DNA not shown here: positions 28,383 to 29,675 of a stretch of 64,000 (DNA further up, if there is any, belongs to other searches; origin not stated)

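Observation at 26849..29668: ISKra4-like IS carrying a DUF4338 (DruA-type) gene, with exact ends defined by an uninterrupted paralogous site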

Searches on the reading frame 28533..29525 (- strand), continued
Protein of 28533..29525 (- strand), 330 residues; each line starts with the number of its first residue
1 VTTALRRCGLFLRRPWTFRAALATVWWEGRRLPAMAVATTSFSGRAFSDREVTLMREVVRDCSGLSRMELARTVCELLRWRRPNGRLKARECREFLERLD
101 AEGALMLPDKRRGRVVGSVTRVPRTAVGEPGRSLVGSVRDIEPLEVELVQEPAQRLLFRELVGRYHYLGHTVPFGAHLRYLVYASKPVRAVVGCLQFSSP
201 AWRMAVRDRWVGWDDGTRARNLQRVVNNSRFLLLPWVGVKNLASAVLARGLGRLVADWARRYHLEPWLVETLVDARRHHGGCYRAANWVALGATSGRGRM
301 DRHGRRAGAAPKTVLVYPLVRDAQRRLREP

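Call 41: find_related_loci(query=A4, collection=genome_contigs, flank=4000)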
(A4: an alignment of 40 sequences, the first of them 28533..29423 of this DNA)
Query A4 (296 aa) in genome_contigs; peptide patterns used: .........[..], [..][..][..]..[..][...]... (x = any residue, [..] = any of these).
600 stretches matched a pattern (row limit reached: there are more); 592 encode a relative of the query (tblastn E <= 1e-3); the best 80 are kept; 80 distinct loci.
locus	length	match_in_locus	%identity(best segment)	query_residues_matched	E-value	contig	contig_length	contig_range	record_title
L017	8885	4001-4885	89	1-295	2e-174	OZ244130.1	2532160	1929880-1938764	MAG: Vicinamibacterales bacterium isolate 91d79e5c-02a4-4b4d-8047-b2bdf700176b genome assembly, chromosome: 1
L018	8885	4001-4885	89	1-295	3e-173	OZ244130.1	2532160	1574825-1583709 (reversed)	MAG: Vicinamibacterales bacterium isolate 91d79e5c-02a4-4b4d-8047-b2bdf700176b genome assembly, chromosome: 1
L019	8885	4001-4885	89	1-295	3e-173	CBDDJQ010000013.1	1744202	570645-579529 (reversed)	MAG: Vicinamibacterales bacterium isolate 129384ec-5128-4c8d-99b8-9bb019431b25 genome assembly, contig: contig_13, whole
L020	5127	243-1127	88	1-295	3e-174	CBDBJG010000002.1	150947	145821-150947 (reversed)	MAG: Vicinamibacterales bacterium isolate eeb0043e-0032-4cf8-a264-719f6bba5173 genome assembly, contig: contig_2, whole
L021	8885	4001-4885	88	1-295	2e-172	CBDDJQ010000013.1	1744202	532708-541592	MAG: Vicinamibacterales bacterium isolate 129384ec-5128-4c8d-99b8-9bb019431b25 genome assembly, contig: contig_13, whole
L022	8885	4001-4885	88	1-295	2e-172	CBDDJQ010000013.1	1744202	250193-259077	MAG: Vicinamibacterales bacterium isolate 129384ec-5128-4c8d-99b8-9bb019431b25 genome assembly, contig: contig_13, whole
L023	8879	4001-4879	88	3-295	1e-169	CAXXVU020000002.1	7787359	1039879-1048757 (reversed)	MAG: Vicinamibacterales bacterium isolate bab29b19-afa8-4b77-beae-9eb7b8b40fcf genome assembly, contig: contig_2, whole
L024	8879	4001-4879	88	3-295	2e-169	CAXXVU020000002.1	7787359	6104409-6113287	MAG: Vicinamibacterales bacterium isolate bab29b19-afa8-4b77-beae-9eb7b8b40fcf genome assembly, contig: contig_2, whole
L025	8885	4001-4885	87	1-295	1e-168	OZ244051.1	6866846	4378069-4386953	MAG: Vicinamibacterales bacterium isolate 8ba7f8d7-3fc5-437a-86da-c0f89745c60d genome assembly, chromosome: 1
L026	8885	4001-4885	87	1-295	1e-168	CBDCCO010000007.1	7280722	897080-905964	MAG: Vicinamibacterales bacterium isolate 33854e28-373d-43bf-a5c3-6fc065bbcf3f genome assembly, contig: contig_7, whole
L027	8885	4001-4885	87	1-295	2e-168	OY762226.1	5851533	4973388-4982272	MAG: Vicinamibacterales bacterium isolate 0d5134ca-f8ab-4963-ab29-a032ed897002 genome assembly, chromosome: 1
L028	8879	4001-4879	87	3-295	4e-168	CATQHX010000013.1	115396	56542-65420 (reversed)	MAG: Vicinamibacterales bacterium isolate b531ce64-1057-46bd-a004-e227214a256a genome assembly, contig: contig_13, whole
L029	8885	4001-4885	86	1-295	7e-168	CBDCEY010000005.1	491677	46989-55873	MAG: Vicinamibacterales bacterium isolate 91d79e5c-02a4-4b4d-8047-b2bdf700176b genome assembly, contig: contig_5, whole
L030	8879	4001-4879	88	3-295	6e-168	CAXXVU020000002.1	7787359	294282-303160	MAG: Vicinamibacterales bacterium isolate bab29b19-afa8-4b77-beae-9eb7b8b40fcf genome assembly, contig: contig_2, whole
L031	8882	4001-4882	86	2-295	4e-166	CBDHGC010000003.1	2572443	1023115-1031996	MAG: Vicinamibacterales bacterium isolate 2255f9a4-9ab0-4a79-b16a-ed87816e7612 genome assembly, contig: contig_3, whole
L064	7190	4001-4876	56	2-295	3e-106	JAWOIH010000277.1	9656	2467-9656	MAG: Candidatus Desulfacyla sp. isolate CWP5-2.bin.153 k191_2334995, whole genome shotgun sequence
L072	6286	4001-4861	57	7-293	1e-101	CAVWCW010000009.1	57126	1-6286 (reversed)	MAG: uncultured Gammaproteobacteria bacterium isolate MFD03804.bin.1.42 genome assembly, contig: contig_38742, whole gen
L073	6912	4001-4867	56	8-296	7e-101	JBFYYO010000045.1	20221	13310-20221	MAG: Syntrophobacterales bacterium isolate PPR_0410 scaffold_514, whole genome shotgun sequence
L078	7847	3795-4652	58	8-295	3e-98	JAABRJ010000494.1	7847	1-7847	MAG: Desulfobacteraceae bacterium isolate S07.Bin054 Scaffold_63_2, whole genome shotgun sequence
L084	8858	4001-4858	56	8-293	2e-93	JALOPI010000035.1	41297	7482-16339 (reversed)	MAG: Syntrophobacteraceae bacterium isolate Prado125 scaffold_358, whole genome shotgun sequence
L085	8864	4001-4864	56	7-295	2e-92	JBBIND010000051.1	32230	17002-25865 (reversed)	MAG: Acidobacteriota bacterium isolate QNS170220_bin_248 NODE_1085_length_32230_cov_6.009573, whole genome shotgun seque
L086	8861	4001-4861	55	8-293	1e-90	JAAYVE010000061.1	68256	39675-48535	MAG: Deltaproteobacteria bacterium isolate AS27yjCOA_29 190962_AS27, whole genome shotgun sequence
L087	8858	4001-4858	51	7-293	5e-89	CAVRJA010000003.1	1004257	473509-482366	MAG: uncultured Acidobacteriota bacterium isolate MFD05942.bin.2.7 genome assembly, contig: contig_20025, whole genome s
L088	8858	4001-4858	51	7-293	5e-89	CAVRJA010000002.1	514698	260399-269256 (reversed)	MAG: uncultured Acidobacteriota bacterium isolate MFD05942.bin.2.7 genome assembly, contig: contig_17662, whole genome s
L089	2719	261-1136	53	7-294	5e-90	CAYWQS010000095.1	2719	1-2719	MAG TPA_asm: uncultured Solibacteraceae bacterium isolate SRP290908_co1_146 genome assembly, contig: NODE_60798_length_2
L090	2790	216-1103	53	4-295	2e-88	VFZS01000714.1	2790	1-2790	MAG: Acidobacteria bacterium isolate K_DeepCast_250m_m1_110 K_DeepCast_250m_m1_110_Ga0194125_10082518, whole genome shot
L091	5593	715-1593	49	5-296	1e-86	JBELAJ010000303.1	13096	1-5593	MAG: Terriglobia bacterium isolate SPRUCE 90 SPRUCE_90_303, whole genome shotgun sequence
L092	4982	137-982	51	7-293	2e-86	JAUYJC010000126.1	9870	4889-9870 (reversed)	MAG: Deltaproteobacteria bacterium isolate C24_metabat.bin.121_sub C24_k141_1013255, whole genome shotgun sequence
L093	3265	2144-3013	51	4-295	6e-87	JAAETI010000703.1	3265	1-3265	MAG: bacterium isolate Vin_3 VinG_CONTIG2493749, whole genome shotgun sequence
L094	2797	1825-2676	52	6-293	1e-87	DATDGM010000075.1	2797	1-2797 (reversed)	MAG TPA_asm: Candidatus Sulfotelmatobacter sp. isolate SMAG_U252 k141_459642, whole genome shotgun sequence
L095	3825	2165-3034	51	7-295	3e-86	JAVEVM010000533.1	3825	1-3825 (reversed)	MAG: Desulforhabdus sp. isolate BF4_121 NODE_93525_length_3825_cov_2.348296_Biofilm4, whole genome shotgun sequence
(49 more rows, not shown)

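Call 46: search_protein_families(library=ncbifam, proteins=[L064:4722-6149:+, L084:4351-5928:+, L086:4895-6427:+, L090:1073-2527:+, L091:1227-3098:+, L092:1538-3100:+, L094:187-1779:+, L095:308-2080:+, L093:672-2126:+, L073:4908-5927:+], max_evalue=0.001)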
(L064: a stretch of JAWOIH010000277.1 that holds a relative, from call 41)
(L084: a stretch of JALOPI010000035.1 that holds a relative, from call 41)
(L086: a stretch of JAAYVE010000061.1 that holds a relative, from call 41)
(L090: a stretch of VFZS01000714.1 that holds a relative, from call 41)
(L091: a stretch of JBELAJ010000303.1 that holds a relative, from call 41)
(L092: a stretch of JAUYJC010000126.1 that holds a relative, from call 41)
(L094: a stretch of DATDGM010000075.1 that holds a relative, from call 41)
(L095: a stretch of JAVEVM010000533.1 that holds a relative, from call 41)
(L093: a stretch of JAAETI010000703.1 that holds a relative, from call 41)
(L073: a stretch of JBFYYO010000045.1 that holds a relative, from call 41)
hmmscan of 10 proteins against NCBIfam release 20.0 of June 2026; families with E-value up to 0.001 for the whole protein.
L064:4722-6149:+ (475 aa): 31 families (the best 25 are shown)
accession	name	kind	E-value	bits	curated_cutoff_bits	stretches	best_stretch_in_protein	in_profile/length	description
TIGR00893.1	2A0114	subfamily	3.2e-39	135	395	1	84-464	4-395/399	D-galactonate transporter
NF049980.1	SfMCT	equivalog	6.6e-38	130.3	320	1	74-456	4-378/378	L-lactate MFS transporter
TIGR00881.1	2A0104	subfamily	5.2e-27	94.9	407.75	1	80-444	1-374/379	phosphoglycerate transporter protein PgtP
TIGR00890.1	2A0111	subfamily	5.5e-23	81.5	374.85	1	79-456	12-370/377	oxalate/formate antiport family MFS transporter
TIGR00895.1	2A0115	subfamily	4.5e-19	68.6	418.55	1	65-439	8-397/398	aromatic acid/H+ symport family MFS transporter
TIGR00880.1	2_A_01_02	superfamily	2.1e-16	60.3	131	2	120-243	9-132/141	multidrug resistance protein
TIGR04259.1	oxa_formateAnti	equivalog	4.3e-16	58.8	335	1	72-467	3-391/405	oxalate/formate MFS antiporter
NF038246.1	bile_salt_MFS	equivalog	9.9e-13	47.7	400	1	72-465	3-401/408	conjugated bile salt MFS transporter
TIGR00894.1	2A0114euk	subfamily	1.4e-11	43.6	626.45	1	107-365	74-336/465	Na(+)-dependent inorganic phosphate cotransporter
TIGR00886.1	2A0108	subfamily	1.9e-09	37.1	311.7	1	79-337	6-272/368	NarK family nitrate/nitrite MFS transporter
NF012174.0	tet_MFS_A_B_C_D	equivalog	3.3e-09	36.1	475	1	327-469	41-179/382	Tet(A)/Tet(B)/Tet(C) family tetracycline efflux MFS transporter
TIGR00900.1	2A0121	subfamily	7.4e-09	35.4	319.6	1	328-470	32-180/364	H+ Antiporter protein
NF053757.1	BclibactTpBcbE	equivalog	1.5e-08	34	600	1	96-210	24-144/394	bacillibactin exporter BcbE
TIGR00892.1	2A0113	subfamily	3.2e-08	32.7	586.1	1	70-466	15-419/455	monocarboxylate transporter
NF008586.0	PRK11551.1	equivalog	4.1e-08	32.6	410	1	93-466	34-394/406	3-(3-hydroxy-phenyl)propionate transporter MhpT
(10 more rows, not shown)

L084:4351-5928:+ (525 aa): 5 families
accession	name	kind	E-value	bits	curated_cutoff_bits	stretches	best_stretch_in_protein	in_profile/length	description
TIGR03723.1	T6A_TsaD_YgjD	equivalog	2.6e-126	421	296.1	1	189-506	1-313/314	tRNA (adenosine(37)-N6)-threonylcarbamoyltransferase complex transferase subunit TsaD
TIGR00329.1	gcp_kae1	subfamily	1.9e-101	339.3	207.8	1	190-499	1-305/305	tRNA (adenosine(37)-N6)-threonylcarbamoyltransferase complex transferase subunit TsaD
NF007174.0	PRK09605.1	equivalog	8.1e-56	189.6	447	1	187-508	1-301/535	bifunctional N(6)-L-threonylcarbamoyladenine synthase/serine/threonine protein kinase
TIGR03722.2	arch_KAE1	equivalog_domain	3.8e-55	187.3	375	1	189-510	1-301/323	KEOPS complex N(6)-L-threonylcarbamoyladenine synthase Kae1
TIGR03725.1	T6A_YeaZ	equivalog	1.5e-17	64.3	69.3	1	189-306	1-102/212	tRNA (adenosine(37)-N6)-threonylcarbamoyltransferase complex dimerization subunit type 1 TsaB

L086:4895-6427:+ (510 aa): 52 families (the best 25 are shown)
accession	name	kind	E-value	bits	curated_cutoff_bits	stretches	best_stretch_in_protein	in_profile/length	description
TIGR00711.1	efflux_EmrB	subfamily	1.6e-66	225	230.2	1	11-415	2-407/485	DHA2 family efflux MFS transporter permease subunit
NF000095.1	tet_MFS_OtrB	exception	4.6e-51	174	999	1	12-425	27-447/563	oxytetracycline resistance efflux MFS transporter OtrB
NF000009.1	tet_MFS_Tcr3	exception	7.1e-51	173.3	1000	1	13-415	33-441/512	tetracycline efflux MFS transporter Tcr3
NF040895.2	MFS_effux_SdrM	equivalog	3e-48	165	550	1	12-421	7-409/441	multidrug efflux MFS transporter SdrM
NF000391.1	EmrB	exception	1.8e-38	132.5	925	1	3-416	3-418/501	multidrug efflux MFS transporter permease subunit EmrB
NF007799.0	PRK10504.1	subfamily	6.1e-32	111.1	426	1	15-391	14-383/471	multidrug transporter subunit MdtD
NF000031.1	MFS_efflux_LmrA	exception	4e-28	98.4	850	1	17-422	35-444/484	lincomycin efflux MFS transporter Lmr(A)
NF000025.1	MFS_efflux_tcmA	exception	7e-26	91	999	1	13-445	28-459/538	tetracenomycin C efflux MFS transporter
NF012180.1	tet_MFS_43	exception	2.9e-23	82.6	999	1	13-419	23-430/484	tetracycline efflux MFS transporter Tet(43)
NF000218.1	FexA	exception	1.1e-21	77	900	1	10-418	20-431/475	chloramphenicol/florfenicol efflux MFS transporter FexA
TIGR00710.1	efflux_Bcr_CflA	subfamily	1.2e-21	77.6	200.9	1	22-194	16-189/385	Bcr/CflA family efflux MFS transporter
NF040856.1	FexB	exception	1.5e-20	73.5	950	1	11-421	14-425/469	chloramphenicol/florfenicol efflux MFS transporter FexB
NF000060.1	MFS_efflux_LmrB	exception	1.6e-19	70.2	800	1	12-365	18-369/479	lincomycin efflux MFS transporter Lmr(B)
TIGR00880.1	2_A_01_02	superfamily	4.6e-19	68.9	131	1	54-188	3-141/141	multidrug resistance protein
NF012175.1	tet_MFS_L_K_45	equivalog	2.2e-17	63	650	1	20-420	9-398/444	Tet(L)/Tet(K)/Tet(45) family tetracycline efflux MFS transporter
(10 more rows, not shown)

L090:1073-2527:+ (484 aa): 2 families
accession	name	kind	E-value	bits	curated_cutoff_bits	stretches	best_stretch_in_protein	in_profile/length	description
NF033517.1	transpos_IS66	equivalog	3.4e-70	237.1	180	1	97-467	1-386/387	IS66 family transposase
NF033550.5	transpos_ISL3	equivalog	8.3e-07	28.4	180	1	123-253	11-137/370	ISL3 family transposase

L091:1227-3098:+ (623 aa): 4 families
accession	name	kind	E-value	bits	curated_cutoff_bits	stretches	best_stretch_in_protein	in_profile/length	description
NF049999.1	transpos_IS701_3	equivalog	2.8e-42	145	170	1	131-577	2-400/412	IS701 family transposase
NF033540.2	transpos_IS701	equivalog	1.6e-12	47.4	150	1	327-532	169-361/363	IS701 family transposase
NF033591.1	transpos_IS4_2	equivalog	1.4e-06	27.7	152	1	340-530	119-277/340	IS4 family transposase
NF041680.1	transp_NF041680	equivalog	8.1e-06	25.1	440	1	324-534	158-369/439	NF041680 family putative transposase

L092:1538-3100:+ (520 aa): 5 families
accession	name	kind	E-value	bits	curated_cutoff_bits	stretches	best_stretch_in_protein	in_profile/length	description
NF049922.1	MethglyxlRedYdjG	equivalog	2.9e-10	39.7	550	1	181-381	10-183/326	NADH-dependent methylglyoxal reductase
NF007912.0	PRK10625.1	equivalog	4.4e-08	32.9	415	0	298-386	107-198/346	NADP(H)-dependent aldo-keto reductase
TIGR01293.1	Kv_beta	subfamily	3.3e-07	29.7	365.4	1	180-256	9-82/319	voltage-dependent potassium channel subunit beta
NF007388.0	PRK09912.1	subfamily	8.2e-06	24.9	448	0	298-326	113-141/346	L-glyceraldehyde 3-phosphate reductase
NF008598.0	PRK11565.1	equivalog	0.00013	21.1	425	0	197-256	24-76/275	2,5-didehydrogluconate reductase DkgA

L094:187-1779:+ (530 aa): 3 families
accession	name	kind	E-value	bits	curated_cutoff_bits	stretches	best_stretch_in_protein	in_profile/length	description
NF033517.1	transpos_IS66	equivalog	2e-65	221.4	180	1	90-467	6-385/387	IS66 family transposase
NF033587.1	transpos_IS6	equivalog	1.9e-07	31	125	1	191-263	23-92/202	IS6 family transposase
NF045487.1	ASRP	equivalog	0.0001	21.1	300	1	10-59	121-170/593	archaea-specific SMC-related protein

L095:308-2080:+ (590 aa): 130 families (the best 25 are shown)
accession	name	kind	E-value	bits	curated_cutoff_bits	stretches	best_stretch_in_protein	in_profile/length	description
NF010411.0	PRK13837.1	equivalog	2.7e-63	214.2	647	1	192-589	424-813/828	two-component system VirA-like sensor kinase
NF010076.0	PRK13557.1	subfamily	2.4e-60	204.5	631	1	204-582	149-527/540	histidine kinase famiy protein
NF046026.1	HisKinCckACaul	equivalog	1.3e-58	198.7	1000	1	204-589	288-677/678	cell cycle histidine kinase CckA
NF046020.1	HisKinCckABruc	equivalog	2.9e-55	187.6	1000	1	204-588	466-867/868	cell cycle histidine kinase CckA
NF008468.0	PRK11360.1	equivalog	1.1e-38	133.1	646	1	205-451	383-609/616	two-component system sensor histidine kinase AtoS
TIGR02956.1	TMAO_torS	equivalog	1.7e-33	115.8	676.5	1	182-588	436-820/967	TMAO reductase system sensor histidine kinase/response regulator TorS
NF007688.0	PRK10364.1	equivalog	2.7e-30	105.5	479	1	206-451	228-452/460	two-component system sensor histidine kinase ZraS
NF047466.1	hybrid_RR_LvrB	exception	2.3e-29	102.7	500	1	183-440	118-365/377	hybrid histidine kinase/response regulator LvrB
NF052574.1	HisKinEspCMyxo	equivalog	2.3e-29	102.2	1200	1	168-561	364-756/785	serine histidine kinase EspC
NF008302.0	PRK11091.1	equivalog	2.7e-27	95.3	838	1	224-586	289-641/779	aerobic respiration two-component sensor histidine kinase ArcB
NF041947.1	LuxQ_Vibrio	equivalog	1.1e-24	86.4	1200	1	225-586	479-837/843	quorum-sensing autoinducer 2 sensor kinase/phosphatase LuxQ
NF011874.0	PRK15347.1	equivalog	1.9e-24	85.8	852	2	473-585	692-807/921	two component system sensor kinase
NF046044.1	PnpS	equivalog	9e-24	84.2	400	1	224-449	176-390/390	two-component system histidine kinase PnpS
NF041832.1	near_NosP_CTERM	subfamily_domain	8.8e-23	81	400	1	225-586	14-368/370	NahK/ErcS family hybrid sensor histidine kinase/response regulator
NF038348.1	T2SS_HK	subfamily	3e-22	78.8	450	1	326-450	465-573/574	histidine kinase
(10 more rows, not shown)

L093:672-2126:+ (484 aa): 2 families
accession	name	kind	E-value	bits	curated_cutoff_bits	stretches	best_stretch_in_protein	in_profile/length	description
NF033517.1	transpos_IS66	equivalog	3.2e-58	197.6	180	1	74-415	6-350/387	IS66 family transposase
NF033587.1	transpos_IS6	equivalog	7e-06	25.9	125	1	160-267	8-114/202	IS6 family transposase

L073:4908-5927:+ (339 aa): 5 families
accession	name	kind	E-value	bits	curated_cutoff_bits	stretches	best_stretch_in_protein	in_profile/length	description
TIGR03723.1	T6A_TsaD_YgjD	equivalog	7.8e-128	426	296.1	1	3-319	1-312/314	tRNA (adenosine(37)-N6)-threonylcarbamoyltransferase complex transferase subunit TsaD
TIGR00329.1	gcp_kae1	subfamily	2e-103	345.8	207.8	1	4-313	1-305/305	tRNA (adenosine(37)-N6)-threonylcarbamoyltransferase complex transferase subunit TsaD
NF007174.0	PRK09605.1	equivalog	1.7e-59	201.7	447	1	1-321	1-300/535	bifunctional N(6)-L-threonylcarbamoyladenine synthase/serine/threonine protein kinase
TIGR03722.2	arch_KAE1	equivalog_domain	2e-59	201.3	375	1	3-323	1-300/323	KEOPS complex N(6)-L-threonylcarbamoyladenine synthase Kae1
TIGR03725.1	T6A_YeaZ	equivalog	7.4e-17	62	69.3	1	3-128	1-107/212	tRNA (adenosine(37)-N6)-threonylcarbamoyltransferase complex dimerization subunit type 1 TsaB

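Call 47: search_protein_families(library=pfam, proteins=[L085:4960-8862:+, L087:5732-6943:+, L087:4834-5715:+, L078:5215-6219:+, L078:6216-7472:+, L072:4880-5695:+, L088:2511-3968:+, L073:5918-6796:+, L089:1480-2358:+, L085:3263-4897:+], max_evalue=0.001)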
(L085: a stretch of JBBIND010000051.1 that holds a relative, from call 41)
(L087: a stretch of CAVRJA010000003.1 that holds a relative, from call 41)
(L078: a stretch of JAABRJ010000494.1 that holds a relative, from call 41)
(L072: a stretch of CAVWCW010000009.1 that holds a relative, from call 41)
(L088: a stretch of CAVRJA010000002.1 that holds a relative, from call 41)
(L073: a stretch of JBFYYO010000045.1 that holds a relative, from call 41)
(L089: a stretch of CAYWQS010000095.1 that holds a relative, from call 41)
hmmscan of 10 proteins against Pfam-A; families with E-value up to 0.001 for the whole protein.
L085:4960-8862:+ (1301 aa): 4 families
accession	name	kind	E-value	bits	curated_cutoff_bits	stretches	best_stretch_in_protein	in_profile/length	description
PF25778.1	DUF7948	-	1.1e-52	179.6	27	1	804-997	2-214/214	Domain of unknown function (DUF7948)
PF00082.27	Peptidase_S8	-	7.1e-43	147.4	21.8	1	138-566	1-282/288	Subtilase family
PF06739.17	SBBP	-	5.8e-35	119.4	20.5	4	1201-1236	2-38/38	Beta-propeller repeat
PF02225.27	PA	-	1.2e-07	32.2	23.9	1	381-452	12-95/95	PA domain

L087:5732-6943:+ (403 aa): 2 families
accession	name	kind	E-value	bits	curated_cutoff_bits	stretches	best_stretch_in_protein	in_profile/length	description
PF04986.18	Y2_Tnp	-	8.5e-60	202.3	20.9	1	145-330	1-179/183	Putative transposase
PF14319.11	Zn_Tnp_IS91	-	3.2e-26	91.6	26.3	1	14-103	4-90/90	Transposase zinc-binding domain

L087:4834-5715:+ (293 aa): 3 families
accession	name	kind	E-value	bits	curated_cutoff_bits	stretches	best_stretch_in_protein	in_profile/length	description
PF00589.27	Phage_integrase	-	7.8e-39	133.6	27.1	1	108-273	3-171/172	Phage integrase family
PF13495.12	Phage_int_SAM_4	-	1.8e-14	54.3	27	1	20-89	12-82/85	Phage integrase, N-terminal SAM-like domain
PF02899.23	Phage_int_SAM_1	-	9.1e-08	32.7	22.3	1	19-82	11-76/83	Phage integrase, N-terminal SAM-like domain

L078:5215-6219:+ (334 aa): 3 families
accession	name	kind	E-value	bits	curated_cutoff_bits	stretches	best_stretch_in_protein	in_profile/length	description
PF22622.2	MFE-2_hydrat-2_N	-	1.5e-22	80.3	27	1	45-164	3-129/130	MFE-2 hydratase 2 N-terminal domain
PF01575.25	MaoC_dehydratas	-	1.9e-22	79.6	27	1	182-297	6-121/123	MaoC like domain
PF13452.11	FAS1_DH_region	-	1.8e-08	35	22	1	76-156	51-131/132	FAS1-like, dehydratase domain region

L078:6216-7472:+ (418 aa): 1 family
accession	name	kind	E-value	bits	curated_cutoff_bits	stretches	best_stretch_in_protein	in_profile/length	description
PF02515.22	CoA_transf_3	-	4.8e-102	342.2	23.3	1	15-387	1-366/366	CoA-transferase family III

L072:4880-5695:+ (271 aa): 1 family
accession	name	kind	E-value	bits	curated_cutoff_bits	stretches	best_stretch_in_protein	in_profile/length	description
PF06782.17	UPF0236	-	0.00013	21.4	24.3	1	87-225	45-177/400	Uncharacterised protein family (UPF0236)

L088:2511-3968:+ (485 aa): 1 family
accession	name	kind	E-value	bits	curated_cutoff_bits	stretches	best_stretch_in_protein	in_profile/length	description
PF03050.20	DDE_Tnp_IS66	-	1.9e-34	119.8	23.1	1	176-441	3-283/284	Transposase IS66 family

L073:5918-6796:+ (292 aa): 1 family
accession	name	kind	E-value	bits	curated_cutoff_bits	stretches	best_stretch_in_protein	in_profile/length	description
PF00398.26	RrnaAD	-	5.8e-52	176.8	24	1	25-281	4-257/263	Ribosomal RNA adenine dimethylase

L089:1480-2358:+ (292 aa): 0 families

L085:3263-4897:+ (544 aa): 1 family
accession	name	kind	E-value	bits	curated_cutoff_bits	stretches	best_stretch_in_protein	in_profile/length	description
PF14236.12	DruA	-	2e-45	155.7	27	1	343-507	44-225/297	Druantia protein DruA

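Call 48: predict_structure(alignment_id=A4)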
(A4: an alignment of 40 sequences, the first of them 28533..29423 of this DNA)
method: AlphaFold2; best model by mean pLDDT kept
length: 296 residues; sequences in the alignment: 40
mean_pLDDT: 76.9   pTM: 0.65
mean pLDDT of the five models: 76.9, 74.5, 74.2, 73.9, 72.8
residues with pLDDT >= 90: 63; 70-90: 160; 50-70: 36; < 50: 37
segments of 3 or more residues with pLDDT < 50: 78-95, 134-137, 263-274
pLDDT, mean of each block of 10 residues (from residue 1): 65 86 74 73 78 81 89 65 30 54 88 91 80 51 87 86 77 85 83 87 84 94 91 88 75 86 45 61 91 83
secondary structure, 60 per line:
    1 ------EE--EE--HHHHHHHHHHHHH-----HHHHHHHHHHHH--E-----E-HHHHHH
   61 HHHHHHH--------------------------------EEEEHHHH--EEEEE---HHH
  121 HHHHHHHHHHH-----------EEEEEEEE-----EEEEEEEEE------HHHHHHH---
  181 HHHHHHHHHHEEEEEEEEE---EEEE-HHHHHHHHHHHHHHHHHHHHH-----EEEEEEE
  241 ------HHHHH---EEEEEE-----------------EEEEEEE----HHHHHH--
elements in order: H15-27 H33-44 H55-67 E100-103 H104-107 E110-114 H118-131 E143-150 E156-164 H171-177 H181-190 E191-199 E203-206 H208-228 E234-240 H247-251 E255-260 E278-284 H289-294
